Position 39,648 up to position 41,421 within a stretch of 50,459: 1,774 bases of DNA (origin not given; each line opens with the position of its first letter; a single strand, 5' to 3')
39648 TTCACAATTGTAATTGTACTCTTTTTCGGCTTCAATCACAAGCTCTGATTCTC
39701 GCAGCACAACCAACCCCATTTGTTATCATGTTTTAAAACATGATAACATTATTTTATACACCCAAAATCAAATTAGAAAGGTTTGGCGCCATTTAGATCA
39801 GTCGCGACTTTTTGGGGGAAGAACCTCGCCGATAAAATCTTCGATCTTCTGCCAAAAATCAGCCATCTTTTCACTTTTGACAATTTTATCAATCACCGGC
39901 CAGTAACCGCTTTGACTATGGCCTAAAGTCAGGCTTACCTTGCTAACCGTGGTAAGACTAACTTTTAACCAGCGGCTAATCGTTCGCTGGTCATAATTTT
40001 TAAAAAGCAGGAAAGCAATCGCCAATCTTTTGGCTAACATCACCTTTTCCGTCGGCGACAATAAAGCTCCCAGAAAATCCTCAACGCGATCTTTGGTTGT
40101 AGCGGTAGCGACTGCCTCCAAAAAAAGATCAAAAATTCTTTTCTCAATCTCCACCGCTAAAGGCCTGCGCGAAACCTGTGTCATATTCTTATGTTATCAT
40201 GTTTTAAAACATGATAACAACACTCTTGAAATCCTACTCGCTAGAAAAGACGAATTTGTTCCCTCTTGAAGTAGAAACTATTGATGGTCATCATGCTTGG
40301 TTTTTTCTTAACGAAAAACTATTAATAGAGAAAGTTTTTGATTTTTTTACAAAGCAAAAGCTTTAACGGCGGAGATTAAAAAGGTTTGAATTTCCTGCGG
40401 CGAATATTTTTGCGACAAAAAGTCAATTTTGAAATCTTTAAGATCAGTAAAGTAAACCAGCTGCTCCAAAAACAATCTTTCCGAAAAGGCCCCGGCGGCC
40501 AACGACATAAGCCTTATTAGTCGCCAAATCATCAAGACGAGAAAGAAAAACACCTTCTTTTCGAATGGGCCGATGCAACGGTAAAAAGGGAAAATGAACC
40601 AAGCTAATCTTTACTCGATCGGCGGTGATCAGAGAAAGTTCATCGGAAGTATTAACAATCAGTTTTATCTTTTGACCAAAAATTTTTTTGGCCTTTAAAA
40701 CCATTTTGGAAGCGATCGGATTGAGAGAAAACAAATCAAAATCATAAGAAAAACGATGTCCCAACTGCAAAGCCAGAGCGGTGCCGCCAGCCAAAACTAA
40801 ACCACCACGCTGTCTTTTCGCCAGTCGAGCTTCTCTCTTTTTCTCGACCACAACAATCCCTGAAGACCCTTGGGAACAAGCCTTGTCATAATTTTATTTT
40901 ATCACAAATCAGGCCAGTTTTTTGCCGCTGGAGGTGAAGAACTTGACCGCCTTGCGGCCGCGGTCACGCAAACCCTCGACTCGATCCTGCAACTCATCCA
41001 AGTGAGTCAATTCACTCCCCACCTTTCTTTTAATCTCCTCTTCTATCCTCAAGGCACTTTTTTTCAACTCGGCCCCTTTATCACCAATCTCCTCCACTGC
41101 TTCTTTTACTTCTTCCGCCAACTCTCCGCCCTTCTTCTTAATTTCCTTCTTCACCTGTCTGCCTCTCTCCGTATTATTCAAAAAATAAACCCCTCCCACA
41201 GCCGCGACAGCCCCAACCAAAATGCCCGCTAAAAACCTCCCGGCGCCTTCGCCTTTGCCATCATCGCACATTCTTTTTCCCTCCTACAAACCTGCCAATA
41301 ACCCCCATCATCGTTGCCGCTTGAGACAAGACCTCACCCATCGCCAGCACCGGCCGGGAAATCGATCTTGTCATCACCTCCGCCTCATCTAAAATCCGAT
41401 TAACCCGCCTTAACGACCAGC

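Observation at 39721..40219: A TrpR/YerC-like regulator gene is bracketed by two identical copies of a 28-bp perfect palindrome that occurs four times in the window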

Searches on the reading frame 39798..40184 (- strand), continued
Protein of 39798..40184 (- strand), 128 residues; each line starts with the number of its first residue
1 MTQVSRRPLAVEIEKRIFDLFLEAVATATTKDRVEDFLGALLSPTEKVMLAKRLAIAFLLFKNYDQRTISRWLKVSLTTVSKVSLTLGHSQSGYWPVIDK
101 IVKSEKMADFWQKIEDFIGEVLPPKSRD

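Call 40: search_solved_structures(query=A1, max_evalue=1, show_alignments=2)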
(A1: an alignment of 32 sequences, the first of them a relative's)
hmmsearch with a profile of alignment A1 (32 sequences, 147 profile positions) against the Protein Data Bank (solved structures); distinct sequences matched with E-value up to 1: 22.
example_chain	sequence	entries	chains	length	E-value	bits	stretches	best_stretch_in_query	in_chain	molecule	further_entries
3frw_A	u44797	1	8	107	3e-12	49.9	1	11-106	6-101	Putative Trp repressor protein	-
3kor_A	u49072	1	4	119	7.6e-12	48.6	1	21-101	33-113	Possible Trp repressor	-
3g1c_A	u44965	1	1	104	7.5e-11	45.4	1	10-106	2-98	The TrpR like protein from Eubacterium eligens ATCC 27750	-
6jqs_A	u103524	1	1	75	0.047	16.9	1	56-103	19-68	DNA-binding response regulator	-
6ejw_A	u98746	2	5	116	0.054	16.7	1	21-108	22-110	Trp operon repressor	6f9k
6ejz_A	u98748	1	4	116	0.068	16.4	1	21-108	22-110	Trp operon repressor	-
6fal_A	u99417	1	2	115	0.078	16.2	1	22-108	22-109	Trp operon repressor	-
1jhg_A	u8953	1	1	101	0.12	15.6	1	22-90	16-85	TRP OPERON REPRESSOR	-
3wrp_A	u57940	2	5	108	0.12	15.5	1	21-90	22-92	TRP REPRESSOR | Trp operon repressor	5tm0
1tro_A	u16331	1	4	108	0.13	15.5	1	21-90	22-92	PROTEIN (TRP REPRESSOR)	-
1rcs_A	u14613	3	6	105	0.14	15.4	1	22-90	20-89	TRP REPRESSOR | HOLO TRP REPRESSOR | APO TRP REPRESSOR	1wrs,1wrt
1trr_A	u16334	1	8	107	0.14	15.4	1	23-90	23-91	PROTEIN (TRP REPRESSOR)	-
1co0_A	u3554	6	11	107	0.14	15.3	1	22-90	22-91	TRP OPERON REPRESSOR | TRP REPRESSOR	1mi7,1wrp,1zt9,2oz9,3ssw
6st7_A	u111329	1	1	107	0.15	15.3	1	21-89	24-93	Trp operon repressor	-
6st6_A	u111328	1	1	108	0.15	15.2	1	21-89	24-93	Trp operon repressor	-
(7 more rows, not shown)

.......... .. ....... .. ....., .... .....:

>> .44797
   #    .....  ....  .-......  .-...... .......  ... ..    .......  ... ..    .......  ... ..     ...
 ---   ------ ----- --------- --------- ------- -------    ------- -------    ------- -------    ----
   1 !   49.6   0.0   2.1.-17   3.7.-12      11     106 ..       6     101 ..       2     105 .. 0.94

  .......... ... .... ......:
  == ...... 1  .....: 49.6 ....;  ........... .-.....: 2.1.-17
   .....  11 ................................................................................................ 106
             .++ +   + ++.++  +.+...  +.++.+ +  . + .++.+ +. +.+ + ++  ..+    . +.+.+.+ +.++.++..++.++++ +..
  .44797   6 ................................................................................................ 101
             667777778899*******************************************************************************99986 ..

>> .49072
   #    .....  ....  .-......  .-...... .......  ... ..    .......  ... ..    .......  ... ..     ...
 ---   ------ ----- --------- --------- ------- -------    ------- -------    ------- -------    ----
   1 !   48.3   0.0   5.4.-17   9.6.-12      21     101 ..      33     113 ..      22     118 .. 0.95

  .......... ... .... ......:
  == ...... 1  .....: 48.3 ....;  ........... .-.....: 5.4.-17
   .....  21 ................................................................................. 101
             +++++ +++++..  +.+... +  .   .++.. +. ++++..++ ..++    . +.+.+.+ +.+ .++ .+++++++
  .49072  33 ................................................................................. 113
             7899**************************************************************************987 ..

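Call 41: search_protein_families(library=ncbifam, proteins=[P0007, window:39798-40184:-], max_evalue=0.01)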
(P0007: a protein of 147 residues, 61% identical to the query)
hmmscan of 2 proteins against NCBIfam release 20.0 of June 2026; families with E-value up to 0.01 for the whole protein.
P0007 (147 aa): 3 families
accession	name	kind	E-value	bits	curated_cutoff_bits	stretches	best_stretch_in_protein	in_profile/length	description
TIGR02531.1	yecD_yerC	hypoth_equivalog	2.8e-07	30.9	42.2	1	19-98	6-85/88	YerC/YecD family TrpR-related protein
TIGR01321.1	TrpR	equivalog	5e-06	26.9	67.25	1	14-88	5-80/94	trp operon repressor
NF033545.0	transpos_IS630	equivalog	0.0056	16.2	100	1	53-93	2-43/299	IS630 family transposase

window:39798-40184:- (128 aa): 2 families
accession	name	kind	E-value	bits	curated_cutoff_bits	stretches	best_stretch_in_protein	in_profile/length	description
TIGR01321.1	TrpR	equivalog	6.6e-07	29.7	67.25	1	15-86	6-78/94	trp operon repressor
TIGR02531.1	yecD_yerC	hypoth_equivalog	0.0005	20.5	42.2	1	16-100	3-87/88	YerC/YecD family TrpR-related protein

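Call 49: find_encoding_contigs(protein=P0059, flank=10000, max_places=1)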
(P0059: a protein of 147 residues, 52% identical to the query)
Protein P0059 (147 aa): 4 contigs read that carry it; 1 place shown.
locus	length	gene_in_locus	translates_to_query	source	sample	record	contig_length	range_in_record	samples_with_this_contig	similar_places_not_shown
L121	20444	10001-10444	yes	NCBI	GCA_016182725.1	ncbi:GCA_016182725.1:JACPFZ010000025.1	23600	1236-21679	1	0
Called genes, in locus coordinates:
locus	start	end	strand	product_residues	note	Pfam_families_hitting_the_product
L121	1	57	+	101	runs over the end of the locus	-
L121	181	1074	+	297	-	PF08308:PEGA, PF08239:SH3_3 (weak)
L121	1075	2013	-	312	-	PF01040:UbiA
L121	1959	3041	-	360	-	PF00953:Glycos_transf_4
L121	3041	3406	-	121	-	-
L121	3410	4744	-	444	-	-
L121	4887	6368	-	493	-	PF13641:Glyco_tranf_2_3 (weak), PF13632:Glyco_trans_2_3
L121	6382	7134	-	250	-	PF01026:TatD_DNase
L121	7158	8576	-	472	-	PF00133:tRNA-synt_1, PF01406:tRNA-synt_1e (weak), PF09334:tRNA-synt_1g, PF08264:Anticodon_1 (faint), PF09334:tRNA-synt_1g, PF00133:tRNA-synt_1, PF01406:tRNA-synt_1e (weak)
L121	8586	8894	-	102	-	-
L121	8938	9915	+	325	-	PF02646:RmuC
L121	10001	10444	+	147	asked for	PF01371:Trp_repressor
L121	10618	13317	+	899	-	PF00580:UvrD-helicase, PF01443:Viral_helicase1 (faint), PF13086:AAA_11 (faint), PF13245:AAA_19, PF13604:AAA_30 (weak), PF13361:UvrD_C, PF13538:UvrD_C_2 (faint), PF12705:PDDEXK_1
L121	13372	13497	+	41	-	PF12705:PDDEXK_1 (weak)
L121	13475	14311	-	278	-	PF13480:Acetyltransf_6 (weak), PF02388:FemAB (weak)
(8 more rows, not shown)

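Call 53: search_protein_families(library=pfam, proteins=[L089:766-1710:+, L098:2765-3886:+, L052:3009-3356:-, L074:3433-3948:-, L045:470-856:-], max_evalue=0.001)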
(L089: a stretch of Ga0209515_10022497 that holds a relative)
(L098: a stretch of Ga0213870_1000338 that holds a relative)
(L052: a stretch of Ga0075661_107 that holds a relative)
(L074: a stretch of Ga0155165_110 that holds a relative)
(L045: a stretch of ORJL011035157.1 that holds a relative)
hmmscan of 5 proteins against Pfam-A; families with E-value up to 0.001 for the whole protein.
L089:766-1710:+ (314 aa): 0 families

L098:2765-3886:+ (373 aa): 0 families

L052:3009-3356:- (115 aa): 0 families

L074:3433-3948:- (171 aa): 8 families
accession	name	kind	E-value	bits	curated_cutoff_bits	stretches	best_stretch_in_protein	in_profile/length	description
PF13671.12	AAA_33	-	1.5e-23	84.1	27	1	6-147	1-143/143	AAA domain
PF08433.16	KTI12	-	4.9e-15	56.2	22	1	6-148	3-141/271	Chromatin associated protein KTI12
PF01583.26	APS_kinase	-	3.1e-07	31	21.1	1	5-151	3-148/152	Adenylylsulphate kinase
PF13207.12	AAA_17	-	5.3e-07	30.4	27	1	11-135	2-133/136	AAA domain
PF13238.12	AAA_18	-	3e-06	28.1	29.4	1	8-133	2-123/128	AAA domain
PF01591.24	6PF2K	-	8.7e-06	25.7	27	1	3-108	12-130/223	6-phosphofructo-2-kinase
PF06414.18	Zeta_toxin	-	0.00067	19.6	22.3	1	5-130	17-153/199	Zeta toxin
PF02223.23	Thymidylate_kin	-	0.00079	19.6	27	0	95-163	109-179/185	Thymidylate kinase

L045:470-856:- (128 aa): 1 family
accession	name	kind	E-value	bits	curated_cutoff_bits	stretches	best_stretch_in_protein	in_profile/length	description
PF01042.26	Ribonuc_L-PSP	-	4.7e-26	91.6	27.3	1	14-126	7-120/121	Endoribonuclease L-PSP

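Call 69: predict_structure(alignment_id=A2)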
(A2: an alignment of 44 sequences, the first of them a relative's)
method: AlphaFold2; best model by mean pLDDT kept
length: 147 residues; sequences in the alignment: 44
mean_pLDDT: 79.6   pTM: 0.63
mean pLDDT of the five models: 79.6, 79.3, 76.7, 76.7, 76.3
residues with pLDDT >= 90: 54; 70-90: 53; 50-70: 38; < 50: 2
segments of 3 or more residues with pLDDT < 50: none
pLDDT, mean of each block of 10 residues (from residue 1): 66 91 89 90 91 90 91 94 86 77 63 67 60 72 63
secondary structure, 60 per line:
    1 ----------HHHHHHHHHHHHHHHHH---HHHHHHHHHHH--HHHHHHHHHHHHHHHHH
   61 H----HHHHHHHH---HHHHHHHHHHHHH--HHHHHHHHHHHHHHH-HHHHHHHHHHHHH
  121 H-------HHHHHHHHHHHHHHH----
elements in order: H11-27 H31-41 H44-61 H66-73 H77-89 H92-106 H108-121 H129-143

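Call 71: fold_search(model_id=the predicted structure, library=pdb)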
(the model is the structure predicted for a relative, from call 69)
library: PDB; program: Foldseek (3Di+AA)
matches with E <= 10: 529; with E <= 0.001: 0
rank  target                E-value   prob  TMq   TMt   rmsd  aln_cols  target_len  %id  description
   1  3kor_B                1.5e-03  1.00  0.53  0.74   2.7        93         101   26  Crystal structure of a putative Trp repressor from Staphylococcus aureus (released 2010-11-17)
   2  3kor_C                1.6e-03  1.00  0.53  0.75   2.6        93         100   26  Crystal structure of a putative Trp repressor from Staphylococcus aureus (released 2010-11-17)
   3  3kor_A                3.2e-03  1.00  0.52  0.73   3.3        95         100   25  Crystal structure of a putative Trp repressor from Staphylococcus aureus (released 2010-11-17)
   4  3frw_E                4.8e-03  1.00  0.51  0.73   3.4        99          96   26  Crystal structure of putative TrpR protein from Ruminococcus obeum (released 2009-01-20)
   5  3frw_G                4.8e-03  1.00  0.49  0.72   3.3        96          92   27  Crystal structure of putative TrpR protein from Ruminococcus obeum (released 2009-01-20)
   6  3g1c                  5.4e-03  1.00  0.53  0.77   2.7        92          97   21  The crystal structure of a TrpR like protein from Eubacterium eligens ATCC 27750 (released 2009-02-17)
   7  1trr_A                1.0e-02  1.00  0.54  0.73   4.0       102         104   22  TANDEM BINDING IN CRYSTALS OF A TRP REPRESSOR/OPERATOR HALF-SITE COMPLEX (released 1993-10-21)
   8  3frw_D                1.0e-02  1.00  0.49  0.73   3.4        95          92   26  Crystal structure of putative TrpR protein from Ruminococcus obeum (released 2009-01-20)
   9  3frw_B                1.1e-02  1.00  0.50  0.72   3.6        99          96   26  Crystal structure of putative TrpR protein from Ruminococcus obeum (released 2009-01-20)
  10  3frw_C                1.1e-02  1.00  0.48  0.69   3.5        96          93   27  Crystal structure of putative TrpR protein from Ruminococcus obeum (released 2009-01-20)
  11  3frw_A                1.3e-02  1.00  0.50  0.73   3.3        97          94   27  Crystal structure of putative TrpR protein from Ruminococcus obeum (released 2009-01-20)
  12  6fal_A                1.4e-02  1.00  0.53  0.76   2.6        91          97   23  Tryptophan Repressor TrpR from E.coli with 3-Indolepropionic acid as ligand (released 2019-01-30)
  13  3frw_F                1.4e-02  1.00  0.49  0.72   3.5        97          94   26  Crystal structure of putative TrpR protein from Ruminococcus obeum (released 2009-01-20)
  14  1tro_E                2.1e-02  1.00  0.51  0.74   2.6        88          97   23  CRYSTAL STRUCTURE OF TRP REPRESSOR OPERATOR COMPLEX AT ATOMIC RESOLUTION (released 1994-01-31)
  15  1zt9_A                2.5e-02  1.00  0.53  0.74   2.5        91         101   23  E. coli trp repressor, tetragonal crystal form (released 2006-05-09)
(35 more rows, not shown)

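Call 79: search_protein_representatives(alignment_id=A2)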
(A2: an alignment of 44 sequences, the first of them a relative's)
Query: 44 sequences, 147 profile positions. Proteins with E-value up to 0.001 (for the whole library): 4009; up to 1e-10: 1451; up to 1e-30: 150. The best 150 are listed.
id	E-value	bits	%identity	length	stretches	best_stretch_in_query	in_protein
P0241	2.8e-56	205.8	-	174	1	1-135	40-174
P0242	2.1e-51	190.0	-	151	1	1-143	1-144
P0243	1.4e-50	187.3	-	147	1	1-147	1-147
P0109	7.4e-50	184.9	-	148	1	1-147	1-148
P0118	3.4e-49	182.8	-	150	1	1-145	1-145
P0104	2.8e-47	176.6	-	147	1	1-147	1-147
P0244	9.4e-47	174.9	-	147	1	1-145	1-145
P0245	4.3e-46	172.7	-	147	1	1-147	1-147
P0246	1.6e-45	170.9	-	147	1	1-143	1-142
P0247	2.0e-44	167.3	-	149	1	1-146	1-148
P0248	2.9e-44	166.8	-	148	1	1-147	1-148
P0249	3.1e-44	166.7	-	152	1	1-147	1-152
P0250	1.1e-43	164.9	-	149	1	1-143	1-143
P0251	1.7e-43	164.4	-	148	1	1-147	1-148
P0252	1.7e-43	164.3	-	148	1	1-147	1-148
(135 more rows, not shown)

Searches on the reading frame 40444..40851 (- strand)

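Call 5: search_protein_families(library=pfam, proteins=[window:40444-40851:-], max_evalue=0.01)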
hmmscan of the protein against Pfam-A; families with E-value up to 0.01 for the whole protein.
window:40444-40851:- (135 aa): 1 family
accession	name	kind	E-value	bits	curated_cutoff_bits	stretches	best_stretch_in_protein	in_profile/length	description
PF08843.17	AbiEii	-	6.4e-06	26.7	22.5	1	16-49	13-43/238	Nucleotidyl transferase AbiEii toxin, Type IV TA system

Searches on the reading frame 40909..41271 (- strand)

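Call 5: search_protein_families(library=pfam, proteins=[window:40909-41271:-], max_evalue=0.01)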
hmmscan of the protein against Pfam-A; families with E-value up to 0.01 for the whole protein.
window:40909-41271:- (120 aa): 2 families
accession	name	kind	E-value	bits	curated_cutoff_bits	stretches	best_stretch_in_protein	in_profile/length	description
PF12732.12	YtxH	-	1.6e-05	25.7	37.5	1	14-83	1-69/71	YtxH-like protein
PF03938.19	OmpH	-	0.0024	18.5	32.4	1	29-103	9-76/141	Outer membrane protein (OmpH-like)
